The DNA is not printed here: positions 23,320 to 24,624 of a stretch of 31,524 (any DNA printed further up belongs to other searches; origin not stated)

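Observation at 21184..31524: Nucleotidyltransferase-dense operon: candidate undescribed pathway for activating and attaching phospho-substituents to a surface glycan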

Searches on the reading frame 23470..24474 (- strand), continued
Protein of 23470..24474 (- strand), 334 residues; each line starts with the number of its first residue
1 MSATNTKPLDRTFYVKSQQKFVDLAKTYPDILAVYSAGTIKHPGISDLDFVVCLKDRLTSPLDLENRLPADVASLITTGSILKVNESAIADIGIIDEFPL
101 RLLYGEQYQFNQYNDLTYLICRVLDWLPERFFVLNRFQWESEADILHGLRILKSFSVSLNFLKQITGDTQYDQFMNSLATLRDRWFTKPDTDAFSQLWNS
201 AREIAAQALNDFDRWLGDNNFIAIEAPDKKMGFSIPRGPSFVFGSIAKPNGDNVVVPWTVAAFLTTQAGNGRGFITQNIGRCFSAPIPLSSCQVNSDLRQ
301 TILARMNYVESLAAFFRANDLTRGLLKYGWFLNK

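Call 57: search_protein_families(library=pfam, proteins=[L014:9863-11095:+, L015:2618-3802:+, L016:4716-5957:+, L017:3720-4889:+, L018:2906-4027:+, L019:1608-2597:+, L020:4443-5408:+, L023:9911-11041:+, L025:2656-5100:+, L028:9938-11323:+], max_evalue=1)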
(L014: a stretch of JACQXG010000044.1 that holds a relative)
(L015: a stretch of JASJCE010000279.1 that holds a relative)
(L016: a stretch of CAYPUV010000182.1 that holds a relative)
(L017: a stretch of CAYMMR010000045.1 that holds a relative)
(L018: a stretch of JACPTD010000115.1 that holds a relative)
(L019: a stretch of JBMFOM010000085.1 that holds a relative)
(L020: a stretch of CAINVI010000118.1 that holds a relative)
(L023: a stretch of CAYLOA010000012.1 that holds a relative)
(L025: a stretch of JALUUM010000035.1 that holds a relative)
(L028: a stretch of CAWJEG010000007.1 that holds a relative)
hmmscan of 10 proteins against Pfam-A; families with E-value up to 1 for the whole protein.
L014:9863-11095:+ (410 aa): 4 families
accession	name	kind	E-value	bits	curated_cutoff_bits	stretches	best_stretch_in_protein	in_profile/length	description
PF20697.3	NTase-conflict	-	0.014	15.3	24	1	66-141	24-99/259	Pol beta superfamily nucleotidyltransferase in conflict systems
PF18765.7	Polbeta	-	0.1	13.2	26.9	1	55-108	4-55/93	Polymerase beta, Nucleotidyltransferase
PF11723.14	Aromatic_hydrox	-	0.16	11.9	24.4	0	204-265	163-227/241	Homotrimeric ring hydroxylase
PF14772.11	NYD-SP28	-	0.21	12.1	22.1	1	223-266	36-79/102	Sperm tail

L015:2618-3802:+ (394 aa): 0 families

L016:4716-5957:+ (413 aa): 1 family
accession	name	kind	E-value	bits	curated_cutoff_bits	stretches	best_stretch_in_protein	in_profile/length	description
PF01909.29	NTP_transf_2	-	0.098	13.5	21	1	35-93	13-73/93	Nucleotidyltransferase domain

L017:3720-4889:+ (389 aa): 1 family
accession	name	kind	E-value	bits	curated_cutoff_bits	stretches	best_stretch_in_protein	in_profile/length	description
PF18061.6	CRISPR_Cas9_WED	-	0.086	13.4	27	1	281-323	66-97/131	CRISPR-Cas9 WED domain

L018:2906-4027:+ (373 aa): 0 families

L019:1608-2597:+ (329 aa): 0 families

L020:4443-5408:+ (321 aa): 0 families

L023:9911-11041:+ (376 aa): 1 family
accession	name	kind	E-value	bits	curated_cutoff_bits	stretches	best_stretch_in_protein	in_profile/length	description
PF20476.3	DUF6718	-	0.22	12.2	27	1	23-85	5-64/74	Family of unknown function (DUF6718)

L025:2656-5100:+ (814 aa): 0 families

L028:9938-11323:+ (461 aa): 0 families

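Call 66: search_protein_families(library=pfam, proteins=[L023:4217-5095:+, L023:5025-6203:+, L023:6190-7455:-, L023:7378-8883:+, L023:8880-9914:+, L023:11038-12438:-, L023:12558-13220:+, L023:13227-14159:-, L023:14156-14905:-, L023:14902-16200:-], max_evalue=0.001)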
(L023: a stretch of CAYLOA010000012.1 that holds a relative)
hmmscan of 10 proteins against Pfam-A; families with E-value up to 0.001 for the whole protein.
L023:4217-5095:+ (292 aa): 2 families
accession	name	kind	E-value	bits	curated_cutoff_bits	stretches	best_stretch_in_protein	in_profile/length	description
PF00535.33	Glycos_transf_2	-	1.1e-25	90.9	23.3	1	5-164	2-164/168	Glycosyl transferase family 2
PF13704.12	Glyco_tranf_2_4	-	0.00083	20.3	27.5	0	36-92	22-81/98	Glycosyl transferase family 2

L023:5025-6203:+ (392 aa): 5 families
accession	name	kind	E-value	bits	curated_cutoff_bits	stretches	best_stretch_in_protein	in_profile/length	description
PF00534.26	Glycos_transf_1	-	2.6e-23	82.9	26.4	1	212-376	6-168/172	Glycosyl transferases group 1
PF13439.12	Glyco_transf_4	-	1.5e-18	67.8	28.5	1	52-201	11-169/170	Glycosyltransferase Family 4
PF13692.12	Glyco_trans_1_4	-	9.5e-18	65.3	27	1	222-359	2-138/142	Glycosyl transferases group 1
PF13579.12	Glyco_trans_4_4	-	7.8e-08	33.3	29.7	1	51-197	9-158/158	Glycosyl transferase 4-like domain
PF13524.12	Glyco_trans_1_2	-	6.2e-07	29.9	25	1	275-368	28-119/144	Glycosyl transferase-like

L023:6190-7455:- (421 aa): 7 families
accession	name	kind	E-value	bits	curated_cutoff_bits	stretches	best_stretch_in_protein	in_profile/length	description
PF00534.26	Glycos_transf_1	-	4.9e-49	166.6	26.4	1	230-398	6-171/172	Glycosyl transferases group 1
PF13692.12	Glyco_trans_1_4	-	6.9e-39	133.8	27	1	240-385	4-142/142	Glycosyl transferases group 1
PF13439.12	Glyco_transf_4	-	2e-20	74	28.5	1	46-218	8-169/170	Glycosyltransferase Family 4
PF13524.12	Glyco_trans_1_2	-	7.8e-12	45.8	25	1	265-413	11-142/144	Glycosyl transferase-like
PF13477.12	Glyco_trans_4_2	-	2.1e-11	44.6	23.4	1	52-191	19-137/139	Glycosyl transferase 4-like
PF13579.12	Glyco_trans_4_4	-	7.4e-10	39.8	29.7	1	51-204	13-146/158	Glycosyl transferase 4-like domain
PF20706.3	GT4-conflict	-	6.3e-08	32.4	26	1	234-412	194-384/385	Family 4 Glycosyltransferase in conflict systems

L023:7378-8883:+ (501 aa): 4 families
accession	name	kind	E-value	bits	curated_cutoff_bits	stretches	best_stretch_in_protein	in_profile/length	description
PF01943.22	Polysacc_synt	-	5.3e-33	115.1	28.2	1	40-306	2-273/274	Polysaccharide biosynthesis protein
PF13440.11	Polysacc_synt_3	-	6.5e-16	58.9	23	1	64-353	2-289/293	Polysaccharide biosynthesis protein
PF01554.23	MatE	-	4.5e-11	43.1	24.9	1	247-405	1-161/161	MatE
PF03023.19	MurJ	-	1.8e-10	40.5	27.4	1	64-464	1-432/451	Lipid II flippase MurJ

L023:8880-9914:+ (344 aa): 1 family
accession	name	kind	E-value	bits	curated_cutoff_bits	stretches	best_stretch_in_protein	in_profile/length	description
PF01909.29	NTP_transf_2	-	0.00017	22.3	21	1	103-153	7-64/93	Nucleotidyltransferase domain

L023:11038-12438:- (466 aa): 2 families
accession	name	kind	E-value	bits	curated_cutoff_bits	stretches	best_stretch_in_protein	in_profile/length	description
PF04055.27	Radical_SAM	-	4.9e-21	76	29.5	1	181-344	1-165/166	Radical SAM superfamily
PF02310.24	B12-binding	-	8.7e-17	61.5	32.1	1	17-126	10-120/121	B12 binding domain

L023:12558-13220:+ (220 aa): 1 family
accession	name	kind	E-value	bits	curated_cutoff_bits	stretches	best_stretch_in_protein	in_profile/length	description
PF09391.15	DUF2000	-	1.1e-26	93.8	25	1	123-220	34-133/133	Protein of unknown function (DUF2000)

L023:13227-14159:- (310 aa): 7 families
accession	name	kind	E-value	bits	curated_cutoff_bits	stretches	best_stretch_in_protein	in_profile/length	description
PF16363.11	GDP_Man_Dehyd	-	2.9e-52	178.6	27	1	5-302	1-332/332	GDP-mannose 4,6 dehydratase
PF01370.27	Epimerase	-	5.2e-48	164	20.9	1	4-239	1-240/240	NAD dependent epimerase/dehydratase family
PF02719.21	Polysacc_synt_2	-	6.6e-09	35.8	20.2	0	137-261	132-251/293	Polysaccharide biosynthesis protein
PF07993.18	NAD_binding_4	-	1.4e-08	34.7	20.1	0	62-174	83-205/258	Male sterility protein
PF01073.25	3Beta_HSD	-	2.3e-08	33.8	22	1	5-218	1-219/280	3-beta hydroxysteroid dehydrogenase/isomerase family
PF00106.31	adh_short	-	2.7e-05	24.2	26.6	1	2-65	1-65/195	short chain dehydrogenase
PF04321.23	RmlD_sub_bind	-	0.00064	19.3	27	0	3-262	2-236/287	RmlD substrate binding domain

L023:14156-14905:- (249 aa): 4 families
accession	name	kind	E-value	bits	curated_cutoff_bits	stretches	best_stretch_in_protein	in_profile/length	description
PF00483.29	NTP_transferase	-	2e-41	142.7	21.2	1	2-246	1-243/245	Nucleotidyl transferase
PF12804.13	NTP_transf_3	-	3.2e-10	40.8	27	1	3-61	1-53/160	MobA-like NTP transferase domain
PF02348.25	CTP_transf_3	-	1.5e-05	25.4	22.6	1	21-64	14-57/217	Cytidylyltransferase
PF01128.25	IspD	-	8.7e-05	22.8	27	1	2-86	2-79/221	2-C-methyl-D-erythritol 4-phosphate cytidylyltransferase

L023:14902-16200:- (432 aa): 7 families
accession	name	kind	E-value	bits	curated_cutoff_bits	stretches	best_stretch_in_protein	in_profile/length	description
PF03721.20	UDPG_MGDP_dh_N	-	2.6e-67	226.5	27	1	1-183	1-186/187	UDP-glucose/GDP-mannose dehydrogenase family, NAD binding domain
PF00984.24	UDPG_MGDP_dh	-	4.5e-37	126.5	25.4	1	201-293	1-93/94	UDP-glucose/GDP-mannose dehydrogenase family, central domain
PF03720.21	UDPG_MGDP_dh_C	-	2.5e-35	121.4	30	1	316-416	1-102/103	UDP-glucose/GDP-mannose dehydrogenase family, UDP binding domain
PF03446.21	NAD_binding_2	-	5.1e-10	40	21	1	2-136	1-109/161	NAD binding domain of 6-phosphogluconate dehydrogenase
PF01210.29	NAD_Gly3P_dh_N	-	0.00018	22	23.1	1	2-152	1-136/158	NAD-dependent glycerol-3-phosphate dehydrogenase N-terminus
PF03807.23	F420_oxidored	-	0.00047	21.1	21.6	0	3-85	2-68/94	NADP oxidoreductase coenzyme F420-dependent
PF02737.24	3HCDH_N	-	0.00093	19.6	22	0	2-81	1-83/180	3-hydroxyacyl-CoA dehydrogenase, NAD binding domain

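Call 67: search_protein_families(library=pfam, proteins=[L015:78-1205:+, L015:1206-2603:+, L015:3784-5361:+, L015:5368-6525:+, L015:6507-7766:+, L015:7768-8379:+, L015:8376-9548:+, L016:97-1209:+, L016:1231-2106:+, L016:2115-3392:+], max_evalue=0.001)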
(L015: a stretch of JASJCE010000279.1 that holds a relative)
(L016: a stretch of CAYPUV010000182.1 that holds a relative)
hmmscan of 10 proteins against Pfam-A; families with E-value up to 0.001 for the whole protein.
L015:78-1205:+ (375 aa): 2 families
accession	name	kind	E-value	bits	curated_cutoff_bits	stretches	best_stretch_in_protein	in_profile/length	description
PF13440.11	Polysacc_synt_3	-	1.5e-57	195.5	23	1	3-215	81-293/293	Polysaccharide biosynthesis protein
PF01943.22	Polysacc_synt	-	4.9e-15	56.1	28.2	1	3-165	107-273/274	Polysaccharide biosynthesis protein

L015:1206-2603:+ (465 aa): 0 families

L015:3784-5361:+ (525 aa): 2 families
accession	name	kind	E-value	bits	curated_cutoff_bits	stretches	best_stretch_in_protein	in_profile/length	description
PF02310.24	B12-binding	-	8.1e-19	68.1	32.1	1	17-133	7-121/121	B12 binding domain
PF04055.27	Radical_SAM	-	1.4e-14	55.1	29.5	1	202-362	3-166/166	Radical SAM superfamily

L015:5368-6525:+ (385 aa): 1 family
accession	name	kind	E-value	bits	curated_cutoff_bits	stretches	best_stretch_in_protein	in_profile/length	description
PF01075.23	Glyco_transf_9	-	9.2e-19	68.2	22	1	105-353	7-241/247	Glycosyltransferase family 9 (heptosyltransferase)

L015:6507-7766:+ (419 aa): 4 families
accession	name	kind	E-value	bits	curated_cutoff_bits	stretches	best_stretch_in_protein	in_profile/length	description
PF13692.12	Glyco_trans_1_4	-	1.5e-21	77.6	27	1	240-372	4-141/142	Glycosyl transferases group 1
PF13439.12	Glyco_transf_4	-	2.7e-10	41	28.5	1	106-225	50-168/170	Glycosyltransferase Family 4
PF00534.26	Glycos_transf_1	-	1.3e-06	28.5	26.4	1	264-386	38-171/172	Glycosyl transferases group 1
PF13524.12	Glyco_trans_1_2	-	2e-05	25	25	1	265-393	8-134/144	Glycosyl transferase-like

L015:7768-8379:+ (203 aa): 3 families
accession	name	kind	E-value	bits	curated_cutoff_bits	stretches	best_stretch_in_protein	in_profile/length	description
PF08241.18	Methyltransf_11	-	1.2e-09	39.1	21.2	1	68-123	38-95/95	Methyltransferase domain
PF13649.12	Methyltransf_25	-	2.4e-06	28.6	27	1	69-119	47-97/97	Methyltransferase domain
PF13489.12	Methyltransf_23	-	4.5e-05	23.7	27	1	77-178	72-162/164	Methyltransferase domain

L015:8376-9548:+ (390 aa): 3 families
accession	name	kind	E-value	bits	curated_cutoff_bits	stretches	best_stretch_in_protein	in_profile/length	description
PF00534.26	Glycos_transf_1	-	3.1e-22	79.4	26.4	1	196-366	3-171/172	Glycosyl transferases group 1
PF13692.12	Glyco_trans_1_4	-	8.1e-20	72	27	1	209-352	2-141/142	Glycosyl transferases group 1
PF13524.12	Glyco_trans_1_2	-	1.5e-06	28.7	25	1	236-375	13-136/144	Glycosyl transferase-like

L016:97-1209:+ (370 aa): 1 family
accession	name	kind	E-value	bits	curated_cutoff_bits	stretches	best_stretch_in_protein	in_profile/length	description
PF13472.12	Lipase_GDSL_2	-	2.1e-09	38.6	32.9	1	118-284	2-149/178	GDSL-like Lipase/Acylhydrolase family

L016:1231-2106:+ (291 aa): 1 family
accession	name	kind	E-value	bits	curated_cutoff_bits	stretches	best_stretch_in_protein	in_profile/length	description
PF01061.29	ABC2_membrane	-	1.2e-18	67.8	26.9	1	48-251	5-210/211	ABC-2 type transporter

L016:2115-3392:+ (425 aa): 3 families
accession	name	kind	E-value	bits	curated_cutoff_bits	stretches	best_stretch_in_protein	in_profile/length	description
PF00005.33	ABC_tran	-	1.4e-20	74.7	25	1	63-194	1-135/137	ABC transporter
PF14524.12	Wzt_C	-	9.8e-12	45.5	30.4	1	274-397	2-130/143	Wzt C-terminal domain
PF13304.12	AAA_21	-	4.2e-05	24.2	27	1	76-96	2-22/304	AAA domain, putative AbiEii toxin, Type IV TA system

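Call 80: search_protein_families(library=pfam, alignment_id=A1, max_evalue=1)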
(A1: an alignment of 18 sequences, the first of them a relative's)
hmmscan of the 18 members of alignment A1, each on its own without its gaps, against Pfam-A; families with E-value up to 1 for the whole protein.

A. member 1, P0121 (334 aa): 0 families

B. families by the number of members that match (of 18 scanned): 11 families
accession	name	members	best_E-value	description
PF12633.13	Adenyl_cycl_N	2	0.1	Adenylate cyclase NT domain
PF23117.1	DpnD_N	1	0.017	DpnD N-terminal domain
PF25792.1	BREX_BrxC_helical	1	0.036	BREX ATP-binding protein BrxC alpha helical domain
PF00373.23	FERM_M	1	0.053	FERM central domain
PF09625.15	VP9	1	0.06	VP9 protein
PF12224.13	Amidoligase_2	1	0.06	Putative amidoligase enzyme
PF22790.2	YkoP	1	0.1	YkoP domain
PF12395.13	DUF3658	1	0.1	Protein of unknown function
PF00839.22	Cys_rich_FGFR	1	0.16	Cysteine rich repeat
PF21788.2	TNP-like_GBD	1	0.18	TNP-like, GTP-binding insertion domain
PF17369.7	DUF5391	1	0.32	Family of unknown function (DUF5391)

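Call 83: search_protein_families(library=pfam, proteins=[L014:11092-12612:+, L014:12616-14721:+, L014:7190-8650:+, L014:14734-15849:+, L017:4909-6339:+, L017:871-2376:+, L016:5967-7265:+, L022:10714-12840:+, L022:12842-14083:+, L022:5345-6841:+], max_evalue=0.001)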
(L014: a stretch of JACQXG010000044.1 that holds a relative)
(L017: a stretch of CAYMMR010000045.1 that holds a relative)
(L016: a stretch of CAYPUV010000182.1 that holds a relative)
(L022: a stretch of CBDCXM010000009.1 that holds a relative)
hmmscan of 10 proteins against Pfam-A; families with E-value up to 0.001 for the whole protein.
L014:11092-12612:+ (506 aa): 2 families
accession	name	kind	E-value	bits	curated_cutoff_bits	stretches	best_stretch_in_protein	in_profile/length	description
PF02310.24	B12-binding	-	2e-21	76.5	32.1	1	11-127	6-120/121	B12 binding domain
PF04055.27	Radical_SAM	-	4.1e-17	63.3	29.5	1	195-355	1-164/166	Radical SAM superfamily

L014:12616-14721:+ (701 aa): 9 families
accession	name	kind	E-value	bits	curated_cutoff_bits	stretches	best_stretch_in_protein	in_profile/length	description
PF13692.12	Glyco_trans_1_4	-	3.3e-28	99.1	27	1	531-666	2-142/142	Glycosyl transferases group 1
PF00535.33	Glycos_transf_2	-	1.7e-27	96.9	23.3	1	78-246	1-165/168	Glycosyl transferase family 2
PF13641.12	Glyco_tranf_2_3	-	2.6e-12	47.7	27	1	77-289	3-214/230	Glycosyltransferase like family 2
PF00534.26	Glycos_transf_1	-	1.5e-10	41.4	26.4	1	528-677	13-169/172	Glycosyl transferases group 1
PF13712.12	Glyco_tranf_2_5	-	3e-09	37.4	27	1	132-286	35-189/210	Glycosyltransferase like family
PF10111.15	Glyco_tranf_2_2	-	4e-09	36.8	27.3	1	78-286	1-214/276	Glycosyltransferase like family 2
PF13524.12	Glyco_trans_1_2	-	2.1e-07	31.4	25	1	560-683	10-131/144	Glycosyl transferase-like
PF13439.12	Glyco_transf_4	-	6.9e-06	26.6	28.5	1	363-518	9-167/170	Glycosyltransferase Family 4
PF13506.12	Glyco_transf_21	-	1.5e-05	25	21.7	1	141-281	19-149/174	Glycosyl transferase family 21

L014:7190-8650:+ (486 aa): 2 families
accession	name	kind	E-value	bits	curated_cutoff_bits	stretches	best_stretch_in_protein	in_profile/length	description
PF13440.11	Polysacc_synt_3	-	7.4e-87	291.7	23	1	37-329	1-293/293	Polysaccharide biosynthesis protein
PF01943.22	Polysacc_synt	-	1.7e-33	116.7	28.2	1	14-280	2-274/274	Polysaccharide biosynthesis protein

L014:14734-15849:+ (371 aa): 1 family
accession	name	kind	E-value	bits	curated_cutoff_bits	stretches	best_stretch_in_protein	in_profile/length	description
PF01075.23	Glyco_transf_9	-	1.2e-19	71.1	22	1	101-351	7-244/247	Glycosyltransferase family 9 (heptosyltransferase)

L017:4909-6339:+ (476 aa): 2 families
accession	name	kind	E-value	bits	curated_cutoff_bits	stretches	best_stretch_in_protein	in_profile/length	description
PF02310.24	B12-binding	-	1.3e-23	83.6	32.1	1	12-127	7-120/121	B12 binding domain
PF04055.27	Radical_SAM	-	5.7e-20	72.6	29.5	1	194-356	1-166/166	Radical SAM superfamily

L017:871-2376:+ (501 aa): 4 families
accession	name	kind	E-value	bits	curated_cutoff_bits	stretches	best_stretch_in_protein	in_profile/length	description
PF01943.22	Polysacc_synt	-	2.2e-22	80.2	28.2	1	15-293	4-274/274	Polysaccharide biosynthesis protein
PF13440.11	Polysacc_synt_3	-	9.5e-15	55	23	1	91-340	47-290/293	Polysaccharide biosynthesis protein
PF01554.23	MatE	-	5.8e-14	52.5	24.9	2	233-391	1-161/161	MatE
PF03023.19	MurJ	-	6.9e-07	28.7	27.4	1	90-412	62-391/451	Lipid II flippase MurJ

L016:5967-7265:+ (432 aa): 5 families
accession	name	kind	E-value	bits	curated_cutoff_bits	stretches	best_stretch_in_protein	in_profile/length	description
PF00534.26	Glycos_transf_1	-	4.6e-33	114.6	26.4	1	248-410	14-172/172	Glycosyl transferases group 1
PF13692.12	Glyco_trans_1_4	-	7.7e-33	114.2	27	1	250-396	2-142/142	Glycosyl transferases group 1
PF13439.12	Glyco_transf_4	-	3.6e-16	60.1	28.5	1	43-229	7-169/170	Glycosyltransferase Family 4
PF13579.12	Glyco_trans_4_4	-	1.5e-11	45.4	29.7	1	41-225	4-158/158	Glycosyl transferase 4-like domain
PF13524.12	Glyco_trans_1_2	-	2.4e-09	37.7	25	1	277-425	12-143/144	Glycosyl transferase-like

L022:10714-12840:+ (708 aa): 3 families
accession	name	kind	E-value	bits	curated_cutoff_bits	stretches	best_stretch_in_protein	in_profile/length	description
PF00733.27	Asn_synthase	-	3.1e-91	307.1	21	1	318-706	1-352/354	Asparagine synthase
PF13537.11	GATase_7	-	1.1e-35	122.8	25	1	129-244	2-122/123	Glutamine amidotransferase domain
PF13522.11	GATase_6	-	2.1e-34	118.8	27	1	111-239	1-130/130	Glutamine amidotransferase domain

L022:12842-14083:+ (413 aa): 6 families
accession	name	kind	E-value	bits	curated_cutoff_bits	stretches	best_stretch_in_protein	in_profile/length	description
PF00534.26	Glycos_transf_1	-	3.7e-35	121.4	26.4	1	226-383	10-171/172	Glycosyl transferases group 1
PF13692.12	Glyco_trans_1_4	-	2.8e-32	112.3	27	1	233-368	3-140/142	Glycosyl transferases group 1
PF20706.3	GT4-conflict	-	2.2e-12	47.1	26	1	224-382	193-369/385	Family 4 Glycosyltransferase in conflict systems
PF13524.12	Glyco_trans_1_2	-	4.9e-07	30.2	25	1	248-391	4-135/144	Glycosyl transferase-like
PF13579.12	Glyco_trans_4_4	-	1.5e-06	29.1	29.7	1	44-194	14-152/158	Glycosyl transferase 4-like domain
PF13439.12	Glyco_transf_4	-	5.7e-06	26.9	28.5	1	45-203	16-168/170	Glycosyltransferase Family 4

L022:5345-6841:+ (498 aa): 1 family
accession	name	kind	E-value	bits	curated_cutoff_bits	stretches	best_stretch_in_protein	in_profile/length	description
PF04932.20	Wzy_C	-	0.00023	21.4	31.7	1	270-320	3-59/149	O-Antigen ligase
